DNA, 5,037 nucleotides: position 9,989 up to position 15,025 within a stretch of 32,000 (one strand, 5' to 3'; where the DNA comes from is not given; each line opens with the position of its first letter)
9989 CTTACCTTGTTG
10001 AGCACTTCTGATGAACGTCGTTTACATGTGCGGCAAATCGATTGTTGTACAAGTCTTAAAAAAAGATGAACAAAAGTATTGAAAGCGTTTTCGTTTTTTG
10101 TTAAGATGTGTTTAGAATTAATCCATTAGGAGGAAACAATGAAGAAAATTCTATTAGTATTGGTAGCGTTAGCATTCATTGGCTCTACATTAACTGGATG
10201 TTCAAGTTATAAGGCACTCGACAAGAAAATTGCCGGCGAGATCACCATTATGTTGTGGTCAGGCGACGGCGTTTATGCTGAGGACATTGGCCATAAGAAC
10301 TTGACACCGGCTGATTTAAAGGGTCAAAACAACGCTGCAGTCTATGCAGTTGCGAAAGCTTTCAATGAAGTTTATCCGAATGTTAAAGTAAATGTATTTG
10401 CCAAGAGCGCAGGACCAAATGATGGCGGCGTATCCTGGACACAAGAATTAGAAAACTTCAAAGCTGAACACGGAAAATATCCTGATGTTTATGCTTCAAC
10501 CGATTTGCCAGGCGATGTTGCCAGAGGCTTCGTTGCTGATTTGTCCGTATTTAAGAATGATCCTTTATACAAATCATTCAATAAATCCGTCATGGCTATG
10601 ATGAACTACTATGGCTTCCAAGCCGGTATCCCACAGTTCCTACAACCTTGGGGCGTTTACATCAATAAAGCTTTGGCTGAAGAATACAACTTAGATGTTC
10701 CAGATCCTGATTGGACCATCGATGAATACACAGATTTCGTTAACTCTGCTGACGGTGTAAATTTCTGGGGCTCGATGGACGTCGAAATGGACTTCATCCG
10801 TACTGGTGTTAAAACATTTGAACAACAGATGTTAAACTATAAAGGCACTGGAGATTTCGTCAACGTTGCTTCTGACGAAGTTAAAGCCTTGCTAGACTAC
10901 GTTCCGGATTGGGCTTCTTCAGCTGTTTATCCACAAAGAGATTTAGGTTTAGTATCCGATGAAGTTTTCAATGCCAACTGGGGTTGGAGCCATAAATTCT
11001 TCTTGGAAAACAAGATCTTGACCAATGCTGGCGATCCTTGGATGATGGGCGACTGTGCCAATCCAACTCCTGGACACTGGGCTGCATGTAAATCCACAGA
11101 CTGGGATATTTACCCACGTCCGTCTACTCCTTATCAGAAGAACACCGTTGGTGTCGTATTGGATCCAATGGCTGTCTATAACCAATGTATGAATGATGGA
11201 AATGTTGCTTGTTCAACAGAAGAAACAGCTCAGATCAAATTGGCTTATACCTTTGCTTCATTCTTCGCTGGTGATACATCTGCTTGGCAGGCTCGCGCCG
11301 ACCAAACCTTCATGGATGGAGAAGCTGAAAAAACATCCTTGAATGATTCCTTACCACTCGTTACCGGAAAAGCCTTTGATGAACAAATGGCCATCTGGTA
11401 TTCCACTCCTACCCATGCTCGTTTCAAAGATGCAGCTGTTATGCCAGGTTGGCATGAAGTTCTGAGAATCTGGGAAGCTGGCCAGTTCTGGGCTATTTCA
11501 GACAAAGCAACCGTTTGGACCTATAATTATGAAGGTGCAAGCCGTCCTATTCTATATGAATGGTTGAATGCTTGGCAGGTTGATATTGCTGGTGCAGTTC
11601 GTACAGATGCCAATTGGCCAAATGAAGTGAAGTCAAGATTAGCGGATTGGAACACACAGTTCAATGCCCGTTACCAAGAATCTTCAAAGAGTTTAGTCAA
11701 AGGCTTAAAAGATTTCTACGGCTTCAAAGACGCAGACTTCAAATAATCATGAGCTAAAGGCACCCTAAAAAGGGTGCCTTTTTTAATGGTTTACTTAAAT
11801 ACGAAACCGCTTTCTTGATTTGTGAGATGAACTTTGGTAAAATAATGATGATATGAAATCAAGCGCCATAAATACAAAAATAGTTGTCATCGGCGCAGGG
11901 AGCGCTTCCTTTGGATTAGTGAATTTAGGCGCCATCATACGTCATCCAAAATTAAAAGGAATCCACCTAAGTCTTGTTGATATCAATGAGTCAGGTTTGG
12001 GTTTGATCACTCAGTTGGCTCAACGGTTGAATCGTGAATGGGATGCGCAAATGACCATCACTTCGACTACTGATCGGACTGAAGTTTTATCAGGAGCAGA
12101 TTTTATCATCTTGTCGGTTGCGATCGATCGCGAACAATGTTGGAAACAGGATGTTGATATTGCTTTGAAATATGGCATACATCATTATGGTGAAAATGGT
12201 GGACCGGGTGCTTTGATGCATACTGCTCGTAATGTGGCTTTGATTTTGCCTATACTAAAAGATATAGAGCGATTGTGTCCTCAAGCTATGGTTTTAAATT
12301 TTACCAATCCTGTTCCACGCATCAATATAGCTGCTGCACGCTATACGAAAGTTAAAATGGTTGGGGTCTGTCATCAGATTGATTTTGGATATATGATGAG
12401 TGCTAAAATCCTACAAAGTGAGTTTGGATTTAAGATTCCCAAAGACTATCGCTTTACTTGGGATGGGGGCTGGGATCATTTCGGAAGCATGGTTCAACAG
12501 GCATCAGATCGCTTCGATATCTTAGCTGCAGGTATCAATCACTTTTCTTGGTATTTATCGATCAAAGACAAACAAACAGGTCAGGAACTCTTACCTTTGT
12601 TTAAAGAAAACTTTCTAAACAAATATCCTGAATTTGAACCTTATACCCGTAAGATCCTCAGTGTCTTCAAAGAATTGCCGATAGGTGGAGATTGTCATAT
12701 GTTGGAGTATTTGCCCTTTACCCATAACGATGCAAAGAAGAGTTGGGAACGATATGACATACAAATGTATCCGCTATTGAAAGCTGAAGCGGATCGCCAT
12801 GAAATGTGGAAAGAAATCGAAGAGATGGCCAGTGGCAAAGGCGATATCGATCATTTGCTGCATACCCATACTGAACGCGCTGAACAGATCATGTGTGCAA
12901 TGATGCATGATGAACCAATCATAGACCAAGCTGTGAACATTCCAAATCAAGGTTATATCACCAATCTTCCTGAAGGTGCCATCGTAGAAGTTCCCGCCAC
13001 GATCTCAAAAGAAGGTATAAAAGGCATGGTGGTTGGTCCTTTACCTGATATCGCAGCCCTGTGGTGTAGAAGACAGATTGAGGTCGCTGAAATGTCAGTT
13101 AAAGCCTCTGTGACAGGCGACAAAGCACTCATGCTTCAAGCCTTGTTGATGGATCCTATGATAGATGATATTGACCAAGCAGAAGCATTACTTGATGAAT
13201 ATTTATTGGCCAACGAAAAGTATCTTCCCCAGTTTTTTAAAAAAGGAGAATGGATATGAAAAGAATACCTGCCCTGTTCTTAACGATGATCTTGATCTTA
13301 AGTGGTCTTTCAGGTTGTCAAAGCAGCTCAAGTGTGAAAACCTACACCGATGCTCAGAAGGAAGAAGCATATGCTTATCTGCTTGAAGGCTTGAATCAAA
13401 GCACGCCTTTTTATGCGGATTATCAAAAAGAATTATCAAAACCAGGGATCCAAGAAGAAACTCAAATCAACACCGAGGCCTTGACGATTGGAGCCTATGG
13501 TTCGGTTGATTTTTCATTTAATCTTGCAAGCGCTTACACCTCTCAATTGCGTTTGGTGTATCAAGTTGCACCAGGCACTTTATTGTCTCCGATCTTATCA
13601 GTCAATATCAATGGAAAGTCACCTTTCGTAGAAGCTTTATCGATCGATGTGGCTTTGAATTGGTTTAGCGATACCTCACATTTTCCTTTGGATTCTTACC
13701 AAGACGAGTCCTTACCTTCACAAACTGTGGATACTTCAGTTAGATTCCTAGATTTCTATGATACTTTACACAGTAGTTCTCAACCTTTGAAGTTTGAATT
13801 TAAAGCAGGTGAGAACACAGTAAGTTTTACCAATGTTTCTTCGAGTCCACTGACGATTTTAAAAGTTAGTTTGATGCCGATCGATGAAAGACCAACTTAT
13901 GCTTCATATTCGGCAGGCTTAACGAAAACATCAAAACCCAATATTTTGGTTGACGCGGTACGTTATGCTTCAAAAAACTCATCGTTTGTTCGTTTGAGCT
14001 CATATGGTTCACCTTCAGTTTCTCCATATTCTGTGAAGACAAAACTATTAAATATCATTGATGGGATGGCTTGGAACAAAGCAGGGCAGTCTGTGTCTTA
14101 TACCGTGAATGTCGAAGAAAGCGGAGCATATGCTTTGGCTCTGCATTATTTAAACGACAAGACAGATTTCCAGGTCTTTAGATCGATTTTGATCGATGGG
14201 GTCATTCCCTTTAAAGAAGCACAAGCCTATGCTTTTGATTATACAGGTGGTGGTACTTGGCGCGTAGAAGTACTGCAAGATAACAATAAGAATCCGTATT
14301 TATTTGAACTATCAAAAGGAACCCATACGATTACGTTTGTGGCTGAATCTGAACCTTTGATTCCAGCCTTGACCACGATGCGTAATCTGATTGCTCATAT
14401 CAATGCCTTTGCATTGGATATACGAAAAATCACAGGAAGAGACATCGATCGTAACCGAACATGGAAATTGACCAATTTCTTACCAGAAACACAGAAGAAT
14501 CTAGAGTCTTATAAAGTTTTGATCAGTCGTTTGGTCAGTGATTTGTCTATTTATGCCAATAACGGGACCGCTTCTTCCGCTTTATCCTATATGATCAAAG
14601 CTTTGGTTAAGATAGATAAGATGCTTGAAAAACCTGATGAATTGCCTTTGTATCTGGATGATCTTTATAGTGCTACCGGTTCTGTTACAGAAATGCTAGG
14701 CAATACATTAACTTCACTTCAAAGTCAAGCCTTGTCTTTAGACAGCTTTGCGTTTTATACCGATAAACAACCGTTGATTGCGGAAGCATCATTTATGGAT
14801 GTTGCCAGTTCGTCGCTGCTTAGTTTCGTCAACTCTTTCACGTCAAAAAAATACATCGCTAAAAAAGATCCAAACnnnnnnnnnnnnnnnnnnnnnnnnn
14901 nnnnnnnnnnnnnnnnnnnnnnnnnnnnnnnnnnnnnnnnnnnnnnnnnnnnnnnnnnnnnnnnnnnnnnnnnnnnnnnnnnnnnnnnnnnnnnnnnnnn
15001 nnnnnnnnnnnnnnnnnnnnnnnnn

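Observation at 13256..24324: Atypical seven-gene transporter core: giant SBP fusion plus two permease pairs split by an NHL-TPR-Yip1 protein and an anchored GH-like protein. This is a candidate undescribed surface capture/import machine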

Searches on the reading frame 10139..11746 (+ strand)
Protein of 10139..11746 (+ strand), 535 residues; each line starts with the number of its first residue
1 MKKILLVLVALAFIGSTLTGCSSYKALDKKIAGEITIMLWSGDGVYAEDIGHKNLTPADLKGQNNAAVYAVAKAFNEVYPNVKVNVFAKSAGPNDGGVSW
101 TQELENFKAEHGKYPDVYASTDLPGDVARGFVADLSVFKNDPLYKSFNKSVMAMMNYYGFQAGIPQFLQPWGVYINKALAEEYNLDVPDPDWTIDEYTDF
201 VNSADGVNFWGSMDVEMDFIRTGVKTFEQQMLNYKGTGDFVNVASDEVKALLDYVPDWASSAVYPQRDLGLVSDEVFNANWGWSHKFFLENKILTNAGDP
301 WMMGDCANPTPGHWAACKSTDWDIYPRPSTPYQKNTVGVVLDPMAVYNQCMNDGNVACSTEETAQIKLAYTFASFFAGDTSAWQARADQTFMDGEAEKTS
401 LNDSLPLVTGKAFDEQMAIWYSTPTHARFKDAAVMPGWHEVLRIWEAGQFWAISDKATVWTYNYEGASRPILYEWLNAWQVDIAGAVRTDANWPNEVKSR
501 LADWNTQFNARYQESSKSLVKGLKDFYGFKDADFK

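Call 4: search_protein_families(library=pfam, proteins=[window:10139-11746:+], max_evalue=0.01)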
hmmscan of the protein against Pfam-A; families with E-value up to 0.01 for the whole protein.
window:10139-11746:+ (535 aa): 0 families

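Call 5: search_protein_families(library=ncbifam, proteins=[window:10139-11746:+], max_evalue=0.01)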
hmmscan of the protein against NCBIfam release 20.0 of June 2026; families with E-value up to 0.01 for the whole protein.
window:10139-11746:+ (535 aa): 0 families

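Call 20: search_solved_structures(query=window:10139-11746:+, max_evalue=1)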
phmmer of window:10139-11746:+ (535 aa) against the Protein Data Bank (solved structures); distinct sequences matched with E-value up to 1: 14.
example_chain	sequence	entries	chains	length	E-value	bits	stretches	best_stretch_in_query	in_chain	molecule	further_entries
22hh_A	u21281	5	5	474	8.8e-11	44.3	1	69-206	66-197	Extracellular solute-binding protein family 1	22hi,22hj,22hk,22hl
6hur_A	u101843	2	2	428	1.3e-05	27.2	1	71-224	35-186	ABC transporter substrate-binding protein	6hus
4r9f_A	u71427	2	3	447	0.0017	20.2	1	62-198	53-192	MBP1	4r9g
4hs7_A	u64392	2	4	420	0.0018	20.1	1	101-183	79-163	Bacterial extracellular solute-binding protein, putative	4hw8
8bje_A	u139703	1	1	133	0.11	14.2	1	404-454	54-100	Peptidyl-prolyl cis-trans isomerase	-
8bk5_A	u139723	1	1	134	0.11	14.2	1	404-454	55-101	Peptidyl-prolyl cis-trans isomerase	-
8bk6_A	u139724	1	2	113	0.11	14.2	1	403-454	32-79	Peptidyl-prolyl cis-trans isomerase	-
2uz5_A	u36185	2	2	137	0.12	14.1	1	404-454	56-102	MACROPHAGE INFECTIVITY POTENTIATOR | Outer membrane protein MIP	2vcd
8ruo_A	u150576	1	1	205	0.19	13.4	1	405-454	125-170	Outer membrane protein MIP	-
8bjc_B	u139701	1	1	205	0.19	13.4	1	405-454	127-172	Peptidyl-prolyl cis-trans isomerase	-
8bjd_A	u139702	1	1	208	0.2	13.4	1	405-454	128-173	Peptidyl-prolyl cis-trans isomerase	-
8r39_C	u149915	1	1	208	0.2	13.4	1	405-454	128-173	Peptidyl-prolyl cis-trans isomerase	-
1fd9_A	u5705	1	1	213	0.21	13.3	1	405-454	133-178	PROTEIN (MACROPHAGE INFECTIVITY POTENTIATOR PROTEIN)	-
10zk_E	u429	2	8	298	0.24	13.1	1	105-185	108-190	Nitrogenase iron protein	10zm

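Call 37: search_protein_families(library=pfam, proteins=[window:10139-11746:+], max_evalue=10)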
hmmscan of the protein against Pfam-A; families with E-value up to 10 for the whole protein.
window:10139-11746:+ (535 aa): 1 family
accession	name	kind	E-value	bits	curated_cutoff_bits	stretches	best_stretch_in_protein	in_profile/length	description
PF08139.17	LPAM_1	-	0.51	11.3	20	1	1-22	1-18/18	Prokaryotic membrane lipoprotein lipid attachment site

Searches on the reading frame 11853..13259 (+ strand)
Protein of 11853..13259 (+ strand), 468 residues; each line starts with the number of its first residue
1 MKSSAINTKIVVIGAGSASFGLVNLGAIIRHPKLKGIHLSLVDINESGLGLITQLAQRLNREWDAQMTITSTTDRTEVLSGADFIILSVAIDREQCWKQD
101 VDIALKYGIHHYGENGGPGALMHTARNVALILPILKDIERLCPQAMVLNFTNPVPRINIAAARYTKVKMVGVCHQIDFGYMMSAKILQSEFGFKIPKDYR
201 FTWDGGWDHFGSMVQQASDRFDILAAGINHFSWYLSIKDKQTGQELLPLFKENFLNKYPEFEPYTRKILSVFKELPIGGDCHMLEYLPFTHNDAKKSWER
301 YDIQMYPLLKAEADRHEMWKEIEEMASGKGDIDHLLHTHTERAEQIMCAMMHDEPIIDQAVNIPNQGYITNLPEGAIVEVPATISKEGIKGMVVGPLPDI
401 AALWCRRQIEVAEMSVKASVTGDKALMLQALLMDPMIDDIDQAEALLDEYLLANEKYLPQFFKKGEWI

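Call 4: search_protein_families(library=pfam, proteins=[window:11853-13259:+], max_evalue=0.01)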
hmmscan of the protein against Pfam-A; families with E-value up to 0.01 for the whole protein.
window:11853-13259:+ (468 aa): 3 families
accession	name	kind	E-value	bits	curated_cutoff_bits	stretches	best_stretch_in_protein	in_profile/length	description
PF02056.22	Glyco_hydro_4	-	9.8e-40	136.5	23.2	1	9-176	1-170/183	Family 4 glycosyl hydrolase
PF11975.13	Glyco_hydro_4C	-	1.4e-38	133.4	24.1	1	226-436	2-210/211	Family 4 glycosyl hydrolase C-terminal domain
PF00056.29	Ldh_1_N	-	0.0015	19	27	0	126-162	93-126/141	lactate/malate dehydrogenase, NAD binding domain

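Call 5: search_protein_families(library=ncbifam, proteins=[window:11853-13259:+], max_evalue=0.01)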
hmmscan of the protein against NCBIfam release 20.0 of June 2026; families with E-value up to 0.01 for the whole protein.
window:11853-13259:+ (468 aa): 3 families
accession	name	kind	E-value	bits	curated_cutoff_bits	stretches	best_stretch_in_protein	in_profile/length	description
NF011657.0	PRK15076.1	subfamily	1.4e-85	287.5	486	1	7-463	2-431/432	alpha-galactosidase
NF041089.1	alpha_gluc_AglA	equivalog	2.9e-38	131.9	650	2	9-175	2-173/464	alpha-glucosidase AglA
NF004863.0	PRK06223.1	subfamily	6.3e-05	22.3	283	0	126-170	95-142/313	malate dehydrogenase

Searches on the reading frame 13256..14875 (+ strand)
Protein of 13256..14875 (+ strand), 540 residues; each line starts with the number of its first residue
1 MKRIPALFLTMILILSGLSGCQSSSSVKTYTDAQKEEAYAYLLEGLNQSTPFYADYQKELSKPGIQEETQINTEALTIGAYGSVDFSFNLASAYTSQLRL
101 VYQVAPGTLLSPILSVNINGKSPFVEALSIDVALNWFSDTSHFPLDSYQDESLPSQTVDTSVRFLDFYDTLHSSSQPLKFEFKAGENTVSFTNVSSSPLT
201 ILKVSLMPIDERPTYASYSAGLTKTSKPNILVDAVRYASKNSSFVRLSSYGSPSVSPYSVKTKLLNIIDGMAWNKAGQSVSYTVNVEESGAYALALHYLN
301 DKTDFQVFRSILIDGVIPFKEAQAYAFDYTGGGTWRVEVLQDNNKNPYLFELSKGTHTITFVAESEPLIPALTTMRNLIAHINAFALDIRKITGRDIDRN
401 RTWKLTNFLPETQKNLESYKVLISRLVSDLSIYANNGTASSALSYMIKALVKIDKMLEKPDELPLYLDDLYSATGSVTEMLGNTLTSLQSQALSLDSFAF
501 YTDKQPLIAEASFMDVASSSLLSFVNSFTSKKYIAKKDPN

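Call 28: find_homologous_proteins(query=window:13256-14875:+, max_evalue=0.001)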
Query window:13256-14875:+ (540 aa): 15 proteins with E <= 0.001 among 8000 candidates.
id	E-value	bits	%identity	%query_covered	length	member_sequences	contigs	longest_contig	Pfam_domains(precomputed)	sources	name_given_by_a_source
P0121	5.0e-208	710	60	100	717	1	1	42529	PF13416.12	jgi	jgi:hypothetical protein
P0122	4.9e-119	417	82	42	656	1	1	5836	PF13416.12,PF01547.31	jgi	jgi:ABC-type glycerol-3-phosphate transport system substrate-binding protein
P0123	7.4e-111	390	47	81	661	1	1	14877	-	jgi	-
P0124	1.7e-104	369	44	81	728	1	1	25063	-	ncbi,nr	ncbi:extracellular solute-binding protein, partial [Candidatus Izimaplasma bacterium]|nr:extracellul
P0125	5.3e-88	314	50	59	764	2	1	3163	PF13416.12,PF01547.31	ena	-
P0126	1.1e-87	313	38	91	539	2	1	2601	-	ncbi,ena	-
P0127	1.6e-40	158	28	81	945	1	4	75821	PF01547.31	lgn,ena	-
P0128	3.6e-32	130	47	29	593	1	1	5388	PF13416.12,PF01547.31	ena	-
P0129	8.4e-31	126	28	65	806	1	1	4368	PF13416.12,PF01547.31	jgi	jgi:ABC-type glycerol-3-phosphate transport system substrate-binding protein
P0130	1.1e-28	119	80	16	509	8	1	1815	PF13416.12,PF01547.31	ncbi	-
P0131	4.0e-28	117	25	96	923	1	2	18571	PF13416.12,PF01547.31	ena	-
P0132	1.5e-26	112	28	68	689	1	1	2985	-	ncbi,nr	ncbi:MAG: hypothetical protein K2N41_03285, partial [Lachnospiraceae bacterium]|nr:hypothetical prot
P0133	2.7e-25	107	26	98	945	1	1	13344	PF13416.12,PF01547.31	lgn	-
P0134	1.3e-22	99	30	58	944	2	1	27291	PF13416.12,PF01547.31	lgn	-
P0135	7.1e-13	66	23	83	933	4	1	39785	PF13416.12,PF01547.31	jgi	-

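Call 30: find_encoding_contigs(protein=P0127, flank=10000, max_places=2)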
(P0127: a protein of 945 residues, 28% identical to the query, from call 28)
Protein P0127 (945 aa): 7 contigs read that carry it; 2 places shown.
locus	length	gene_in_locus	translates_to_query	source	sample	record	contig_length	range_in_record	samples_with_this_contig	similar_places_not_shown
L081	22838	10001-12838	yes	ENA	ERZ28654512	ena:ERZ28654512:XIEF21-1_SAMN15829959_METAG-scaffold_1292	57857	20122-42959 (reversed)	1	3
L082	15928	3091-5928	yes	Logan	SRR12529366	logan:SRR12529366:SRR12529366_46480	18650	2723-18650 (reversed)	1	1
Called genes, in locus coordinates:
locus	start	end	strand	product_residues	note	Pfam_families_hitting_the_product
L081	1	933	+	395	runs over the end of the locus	PF00528:BPD_transp_1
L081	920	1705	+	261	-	PF02463:SMC_N (faint), PF00005:ABC_tran, PF13304:AAA_21 (weak)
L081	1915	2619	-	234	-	PF04402:SIMPL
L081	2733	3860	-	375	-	-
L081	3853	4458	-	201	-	PF04542:Sigma70_r2, PF08281:Sigma70_r4_2, PF04545:Sigma70_r4 (weak)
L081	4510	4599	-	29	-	-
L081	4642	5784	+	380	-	-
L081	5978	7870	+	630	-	PF02518:HATPase_c, PF13589:HATPase_c_3, PF00183:HSP90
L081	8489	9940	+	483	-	PF04616:Glyco_hydro_43, PF16369:GH43_C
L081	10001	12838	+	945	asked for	PF01547:SBP_bac_1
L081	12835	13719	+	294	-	PF00528:BPD_transp_1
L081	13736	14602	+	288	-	PF00528:BPD_transp_1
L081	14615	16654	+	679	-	PF01436:NHL (faint), PF07719:TPR_2 (faint), PF13432:TPR_16 (weak), PF04893:Yip1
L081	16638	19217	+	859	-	PF18952:DUF5696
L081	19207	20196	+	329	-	PF00528:BPD_transp_1 (weak)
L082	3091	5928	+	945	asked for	PF01547:SBP_bac_1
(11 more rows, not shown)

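Call 31: find_encoding_contigs(protein=P0135, flank=10000, max_places=2)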
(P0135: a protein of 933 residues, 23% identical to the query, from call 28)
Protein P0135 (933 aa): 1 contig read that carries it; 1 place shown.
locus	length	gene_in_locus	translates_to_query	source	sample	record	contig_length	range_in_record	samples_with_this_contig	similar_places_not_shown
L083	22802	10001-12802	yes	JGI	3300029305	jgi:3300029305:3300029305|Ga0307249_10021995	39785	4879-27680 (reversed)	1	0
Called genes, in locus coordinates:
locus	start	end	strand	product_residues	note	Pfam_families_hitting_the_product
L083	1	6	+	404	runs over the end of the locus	PF00528:BPD_transp_1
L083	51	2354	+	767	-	PF01436:NHL (weak)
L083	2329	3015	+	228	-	PF04893:Yip1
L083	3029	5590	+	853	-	PF18952:DUF5696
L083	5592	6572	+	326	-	PF00528:BPD_transp_1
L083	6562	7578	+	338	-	PF00528:BPD_transp_1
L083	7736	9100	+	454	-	-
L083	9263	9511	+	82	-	-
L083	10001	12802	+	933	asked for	PF01547:SBP_bac_1, PF13416:SBP_bac_8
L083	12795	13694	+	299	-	PF00528:BPD_transp_1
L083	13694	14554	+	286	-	PF00528:BPD_transp_1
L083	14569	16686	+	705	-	PF01436:NHL (faint), PF04893:Yip1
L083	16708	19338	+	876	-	PF18952:DUF5696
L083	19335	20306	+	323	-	PF00528:BPD_transp_1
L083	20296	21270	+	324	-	PF00528:BPD_transp_1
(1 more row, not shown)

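Call 37: search_protein_families(library=pfam, proteins=[window:13256-14875:+], max_evalue=10)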
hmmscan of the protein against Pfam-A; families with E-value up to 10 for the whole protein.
window:13256-14875:+ (540 aa): 1 family
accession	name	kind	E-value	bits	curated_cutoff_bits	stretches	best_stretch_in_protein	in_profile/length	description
PF18539.7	DUF5625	-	0.2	12.4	26.9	1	274-303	7-36/131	Domain of unknown function (DUF5625)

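Call 60: search_protein_representatives(protein=window:13346-14845:+)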
Query: 500 residues. Proteins with E-value up to 0.001 (for the whole library): 1249; up to 1e-10: 996; up to 1e-30: 165. The best 150 are listed.
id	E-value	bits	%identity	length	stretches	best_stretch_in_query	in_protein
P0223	3.2e-105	369.3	40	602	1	25-500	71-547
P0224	1.8e-89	317.4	39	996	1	45-499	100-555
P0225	5.6e-86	305.8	36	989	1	2-499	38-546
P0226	1.2e-83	298.2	40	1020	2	54-498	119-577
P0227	7.9e-82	292.2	40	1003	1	90-477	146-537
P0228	2.9e-80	287.0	40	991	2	67-474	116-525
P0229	1.1e-79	285.1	38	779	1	53-498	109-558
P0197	1.0e-71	258.8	37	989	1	72-468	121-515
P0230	4.6e-69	250.1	36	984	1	37-488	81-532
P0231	2.9e-68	247.4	31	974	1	3-496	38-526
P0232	3.6e-63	230.7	33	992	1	42-499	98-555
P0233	7.8e-62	226.3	63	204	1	2-172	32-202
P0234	4.8e-61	223.6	32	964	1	50-489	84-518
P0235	2.0e-60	221.6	42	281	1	110-388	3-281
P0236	4.5e-58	213.9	34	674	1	5-499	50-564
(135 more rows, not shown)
